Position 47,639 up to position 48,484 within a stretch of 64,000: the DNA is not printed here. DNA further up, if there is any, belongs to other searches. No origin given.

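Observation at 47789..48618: Putative Panacea-domain antitoxin + small RelE/HigB-like toxin pair wedged between icd and pheT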

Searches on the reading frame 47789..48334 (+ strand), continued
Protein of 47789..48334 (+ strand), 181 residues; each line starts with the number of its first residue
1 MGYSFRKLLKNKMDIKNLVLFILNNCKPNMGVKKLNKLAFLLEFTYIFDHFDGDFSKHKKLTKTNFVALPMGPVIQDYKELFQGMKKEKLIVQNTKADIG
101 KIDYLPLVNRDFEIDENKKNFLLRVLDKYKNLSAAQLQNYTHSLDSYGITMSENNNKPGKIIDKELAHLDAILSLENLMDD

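Call 84: fold_search(model_id=the predicted structure, library=viral)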
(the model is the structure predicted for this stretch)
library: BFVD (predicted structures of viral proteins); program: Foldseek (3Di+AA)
matches with E <= 10: 453; with E <= 0.001: 3
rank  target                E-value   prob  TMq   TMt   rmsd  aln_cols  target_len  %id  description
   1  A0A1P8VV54            1.6e-05  1.00  0.62  0.71   4.2       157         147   15  (no name in the UniProt tables at hand)
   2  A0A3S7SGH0            5.3e-05  1.00  0.61  0.63   4.6       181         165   18  (no name in the UniProt tables at hand)
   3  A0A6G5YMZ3            2.2e-04  1.00  0.65  0.69   6.4       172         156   19  (no name in the UniProt tables at hand)
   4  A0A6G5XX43            1.4e-03  1.00  0.60  0.68   4.2       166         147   13  (no name in the UniProt tables at hand)
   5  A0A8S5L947            5.3e-03  1.00  0.53  0.69   3.0       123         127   15  Antitoxin SocA-like Panacea domain-containing protein [Siphoviridae sp. ct4T77]
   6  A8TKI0                1.9e-02  0.99  0.41  0.44   8.4       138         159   19  Uncharacterized protein [Sulfolobus spindle-shaped virus 4]
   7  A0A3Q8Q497            2.0e-02  1.00  0.50  0.61   4.5       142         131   13  Uncharacterized protein [Sulfolobus polyhedral virus 2]
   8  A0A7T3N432            2.7e-02  0.99  0.52  0.55   9.1       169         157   14  Uncharacterized protein [Campylobacter phage F348]
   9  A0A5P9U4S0            7.1e-02  0.98  0.48  0.55   4.7       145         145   16  (no name in the UniProt tables at hand)
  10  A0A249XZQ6            8.4e-02  0.85  0.46  0.51   6.4       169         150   11  (no name in the UniProt tables at hand)
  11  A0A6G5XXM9            1.1e-01  0.72  0.45  0.41  10.0       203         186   11  (no name in the UniProt tables at hand)
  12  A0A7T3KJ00            2.6e-01  0.93  0.45  0.67   4.7       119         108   15  Uncharacterized protein [Campylobacter phage F374]
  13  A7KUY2                2.8e-01  0.23  0.26  0.30  14.6       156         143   10  (no name in the UniProt tables at hand)
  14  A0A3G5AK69            2.8e-01  0.06  0.15  0.14  16.6       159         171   13  Z-binding domain-containing protein [Solumvirus sp.]
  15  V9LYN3                3.0e-01  0.35  0.25  0.40  10.0       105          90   15  Uncharacterized protein [Vibrio phage VH7D]
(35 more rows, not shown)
